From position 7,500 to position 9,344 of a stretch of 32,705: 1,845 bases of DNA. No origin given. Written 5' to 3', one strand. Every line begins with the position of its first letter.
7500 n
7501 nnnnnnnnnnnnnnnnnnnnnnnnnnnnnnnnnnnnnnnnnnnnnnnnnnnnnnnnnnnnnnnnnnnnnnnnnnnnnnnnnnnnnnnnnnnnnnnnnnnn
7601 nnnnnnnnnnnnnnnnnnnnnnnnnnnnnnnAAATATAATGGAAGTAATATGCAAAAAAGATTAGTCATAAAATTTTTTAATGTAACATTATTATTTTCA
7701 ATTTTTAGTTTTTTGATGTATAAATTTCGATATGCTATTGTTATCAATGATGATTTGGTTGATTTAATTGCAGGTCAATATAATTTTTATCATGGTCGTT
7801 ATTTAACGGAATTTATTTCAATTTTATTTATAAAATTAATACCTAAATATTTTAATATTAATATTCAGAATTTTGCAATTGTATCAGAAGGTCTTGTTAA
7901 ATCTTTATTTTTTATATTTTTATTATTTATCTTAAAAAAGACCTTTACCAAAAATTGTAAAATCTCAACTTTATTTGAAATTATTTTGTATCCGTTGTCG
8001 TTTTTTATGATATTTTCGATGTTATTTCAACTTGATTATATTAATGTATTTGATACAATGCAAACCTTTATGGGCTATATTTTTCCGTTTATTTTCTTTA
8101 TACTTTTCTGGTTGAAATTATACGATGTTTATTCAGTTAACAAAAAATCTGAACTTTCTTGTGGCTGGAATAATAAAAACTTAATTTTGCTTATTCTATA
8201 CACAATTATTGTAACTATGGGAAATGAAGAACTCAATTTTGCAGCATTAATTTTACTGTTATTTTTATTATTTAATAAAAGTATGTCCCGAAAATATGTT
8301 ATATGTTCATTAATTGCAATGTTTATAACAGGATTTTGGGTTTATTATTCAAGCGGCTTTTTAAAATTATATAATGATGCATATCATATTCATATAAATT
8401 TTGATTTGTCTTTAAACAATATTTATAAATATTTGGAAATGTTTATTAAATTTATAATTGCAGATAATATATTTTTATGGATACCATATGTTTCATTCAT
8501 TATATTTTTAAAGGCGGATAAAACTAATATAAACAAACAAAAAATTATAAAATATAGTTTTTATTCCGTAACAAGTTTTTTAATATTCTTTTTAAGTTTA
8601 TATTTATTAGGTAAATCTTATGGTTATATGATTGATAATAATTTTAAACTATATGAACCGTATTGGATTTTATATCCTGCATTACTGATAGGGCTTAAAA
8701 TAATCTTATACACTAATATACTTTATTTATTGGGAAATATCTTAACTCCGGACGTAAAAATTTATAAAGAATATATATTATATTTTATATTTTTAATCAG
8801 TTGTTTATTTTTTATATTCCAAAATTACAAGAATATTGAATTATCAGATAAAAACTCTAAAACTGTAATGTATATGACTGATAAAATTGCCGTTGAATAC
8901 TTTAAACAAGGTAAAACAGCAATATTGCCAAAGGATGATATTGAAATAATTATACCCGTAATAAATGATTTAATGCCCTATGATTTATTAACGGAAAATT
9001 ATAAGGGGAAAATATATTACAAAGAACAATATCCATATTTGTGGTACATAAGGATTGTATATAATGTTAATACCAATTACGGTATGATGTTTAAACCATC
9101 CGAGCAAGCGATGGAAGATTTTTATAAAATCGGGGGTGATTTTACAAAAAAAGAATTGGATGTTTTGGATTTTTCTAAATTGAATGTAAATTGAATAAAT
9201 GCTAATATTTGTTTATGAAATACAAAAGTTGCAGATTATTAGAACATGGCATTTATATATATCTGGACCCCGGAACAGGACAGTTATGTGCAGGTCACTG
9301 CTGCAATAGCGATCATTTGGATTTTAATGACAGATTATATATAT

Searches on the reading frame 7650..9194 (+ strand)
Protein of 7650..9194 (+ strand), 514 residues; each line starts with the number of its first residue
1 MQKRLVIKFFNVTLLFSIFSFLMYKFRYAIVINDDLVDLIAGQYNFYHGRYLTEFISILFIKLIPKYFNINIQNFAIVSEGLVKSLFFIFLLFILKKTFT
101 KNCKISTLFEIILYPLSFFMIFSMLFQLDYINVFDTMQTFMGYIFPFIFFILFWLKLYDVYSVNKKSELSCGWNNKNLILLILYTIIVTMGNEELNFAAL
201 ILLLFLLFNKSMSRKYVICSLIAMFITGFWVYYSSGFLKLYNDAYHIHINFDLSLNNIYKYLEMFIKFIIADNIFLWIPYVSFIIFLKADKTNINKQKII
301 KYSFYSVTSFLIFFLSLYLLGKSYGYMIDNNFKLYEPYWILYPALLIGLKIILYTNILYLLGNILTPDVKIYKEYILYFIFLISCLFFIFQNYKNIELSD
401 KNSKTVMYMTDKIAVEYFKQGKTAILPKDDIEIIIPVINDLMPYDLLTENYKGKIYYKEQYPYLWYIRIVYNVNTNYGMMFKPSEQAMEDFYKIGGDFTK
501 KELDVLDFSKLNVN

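Call 15: search_protein_families(library=pfam, proteins=[window:7650-9194:+], max_evalue=1)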
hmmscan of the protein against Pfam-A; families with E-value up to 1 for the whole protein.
window:7650-9194:+ (514 aa): 1 family
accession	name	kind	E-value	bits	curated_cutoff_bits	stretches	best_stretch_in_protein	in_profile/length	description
PF01589.21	Alpha_E1_glycop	-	0.18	10.9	25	1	392-463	187-258/504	Alphavirus E1 glycoprotein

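Call 38: find_homologous_proteins(query=window:7650-9191:+, max_evalue=0.001)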
Query window:7650-9191:+ (514 aa): 7 proteins with E <= 0.001 among 8000 candidates.
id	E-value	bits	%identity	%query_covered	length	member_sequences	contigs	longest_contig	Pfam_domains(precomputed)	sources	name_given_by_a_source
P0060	0.0e+0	1101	100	100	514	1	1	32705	-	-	-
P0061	5.6e-103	364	42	96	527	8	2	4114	-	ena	-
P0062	6.7e-100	354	41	98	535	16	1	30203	-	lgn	-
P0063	8.8e-67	245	34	96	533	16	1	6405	-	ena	-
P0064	1.6e-41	162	30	96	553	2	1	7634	-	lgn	-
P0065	7.5e-37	146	32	90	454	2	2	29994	-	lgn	-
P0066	1.2e-30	126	34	55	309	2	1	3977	-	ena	-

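Call 48: search_protein_families(library=padloc, proteins=[window:7650-9194:+], max_evalue=0.01)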
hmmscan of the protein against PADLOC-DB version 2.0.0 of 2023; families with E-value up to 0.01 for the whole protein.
window:7650-9194:+ (514 aa): 0 families

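Call 52: predict_structure(alignment_id=A4)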
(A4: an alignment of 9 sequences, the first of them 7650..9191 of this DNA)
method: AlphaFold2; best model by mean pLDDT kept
length: 514 residues; sequences in the alignment: 9
mean_pLDDT: 82.0   pTM: 0.85
mean pLDDT of the five models: 82.0, 80.7, 80.3, 79.4, 67.4
residues with pLDDT >= 90: 195; 70-90: 221; 50-70: 77; < 50: 21
segments of 3 or more residues with pLDDT < 50: 165-172, 436-446
pLDDT, mean of each block of 10 residues (from residue 1): 79 93 88 62 63 83 87 87 91 90 67 91 80 67 87 91 56 73 92 89 90 84 92 76 66 85 93 94 92 84 95 92 65 74 87 94 82 87 94 82 87 93 83 45 47 66 81 89 89 93 90 73
secondary structure, 60 per line:
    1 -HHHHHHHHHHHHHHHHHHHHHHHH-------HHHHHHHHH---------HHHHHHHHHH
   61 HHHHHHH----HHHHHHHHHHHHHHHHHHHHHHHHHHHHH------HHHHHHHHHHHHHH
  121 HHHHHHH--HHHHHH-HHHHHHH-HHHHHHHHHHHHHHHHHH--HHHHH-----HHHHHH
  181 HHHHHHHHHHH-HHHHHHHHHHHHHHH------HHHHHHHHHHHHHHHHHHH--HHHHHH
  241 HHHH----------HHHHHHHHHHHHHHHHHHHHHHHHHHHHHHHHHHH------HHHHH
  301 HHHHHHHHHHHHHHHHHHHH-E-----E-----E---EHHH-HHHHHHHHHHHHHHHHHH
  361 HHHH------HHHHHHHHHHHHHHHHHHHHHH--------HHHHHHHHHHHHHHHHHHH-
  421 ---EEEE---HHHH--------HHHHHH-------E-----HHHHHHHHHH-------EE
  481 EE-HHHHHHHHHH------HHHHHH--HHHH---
elements in order: H2-25 H33-41 H51-67 H72-100 H107-127 H130-135 H137-143 H145-162 H165-169 H175-191 H193-207 H214-232 H235-244 H255-289 H296-320 H343-364 H371-392 H401-419 E424-427 H431-434 H443-448 H462-471 E479-482 H484-493 H500-505 H508-511

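Call 55: fold_search(model_id=the predicted structure, library=pdb)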
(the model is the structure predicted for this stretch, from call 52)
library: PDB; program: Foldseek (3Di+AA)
matches with E <= 10: 461; with E <= 0.001: 0
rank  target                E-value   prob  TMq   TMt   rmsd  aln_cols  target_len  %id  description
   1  6s7t_A                3.0e-03  1.00  0.36  0.28  12.7       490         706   11  Cryo-EM structure of human oligosaccharyltransferase complex OST-B (released 2019-12-18)
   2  8pn9_A                5.2e-03  1.00  0.38  0.31  12.6       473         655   10  Structure of human oligosaccharyltransferase OST-A complex bound to NGI-1 (released 2024-05-08)
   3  7zlh_A                5.4e-03  1.00  0.41  0.34  10.9       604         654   11  Cryo-EM structure of C-mannosyltransferase CeDPY19, in apo state, bound to CMT2-Fab and anti-Fab nanobody (released 2023-01-11)
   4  7zli_A                1.2e-02  1.00  0.40  0.33  11.0       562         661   13  Cryo-EM structure of C-mannosyltransferase CeDPY19, in complex with Dol25-P-Man and bound to CMT2-Fab and anti-Fab nan (released 2023-01-11)
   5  5ogl_A                1.7e-02  0.99  0.37  0.29  12.2       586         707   11  Structure of bacterial oligosaccharyltransferase PglB in complex with an acceptor peptide and an lipid-linked oligosac (released 2017-10-25)
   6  9n9j_I                2.3e-02  1.00  0.40  0.31  10.8       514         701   10  Structure of a GRP94 folding intermediate engaged with a CCDC134- and FKBP11-bound secretory translocon (released 2025-11-19)
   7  7zlg_A                3.1e-02  0.98  0.34  0.28  10.4       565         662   12  Cryo-EM structure of C-mannosyltransferase CeDPY19, in complex with acceptor peptide and bound to CMT2-Fab and anti-Fa (released 2023-01-11)
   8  9g8j_C                4.8e-02  0.33  0.17  0.14  27.1       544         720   12  Structure of K+-dependent Na+-PPase from Thermotoga maritima in complex with zoledronate (released 2025-06-04)
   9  7e9s_A                5.4e-02  0.97  0.37  0.24  12.9       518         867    9  Archaeal oligosaccharyltransferase AglB from Archaeoglobus fulgidus in complex with an inhibitory peptide and a dolich (released 2021-09-08)
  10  9g8j_B                7.7e-02  0.25  0.17  0.14  26.0       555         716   11  Structure of K+-dependent Na+-PPase from Thermotoga maritima in complex with zoledronate (released 2025-06-04)
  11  8iwo_A                7.7e-02  0.14  0.12  0.08  25.3       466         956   14  The rice Na+/H+ antiporter SOS1 in an auto-inhibited state (released 2023-11-22)
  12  8b21_A                8.4e-02  0.20  0.13  0.11  25.9       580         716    9  Time-resolved structure of K+-dependent Na+-PPase from Thermotoga maritima 0-60-seconds post reaction initiation with  (released 2024-01-17)
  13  6qxa_D                1.1e-01  0.20  0.16  0.13  26.2       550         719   12  Structure of membrane bound pyrophosphatase from Thermotoga maritima in complex with imidodiphosphate and N-[(2-amino- (released 2019-04-10)
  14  3wak                  1.1e-01  0.94  0.37  0.25  13.0       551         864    8  Crystal structure of the Archaeoglobus fulgidus oligosaccharyltransferase (O29867_ARCFU) in the apo form (released 2013-10-30)
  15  9dlh                  1.2e-01  0.98  0.38  0.34   7.5       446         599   10  donor substrate analog-bound AftB (released 2025-06-25)
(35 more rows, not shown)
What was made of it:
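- On GT-C glycosyltransferases (for the neighbouring 511-525-aa membrane proteins used as context): The top seven meaningful Foldseek matches are all GT-C enzymes at probability about 1, but with E 3e-3 to 0.1 and TM 0.36-0.41 (calls 52, 55).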
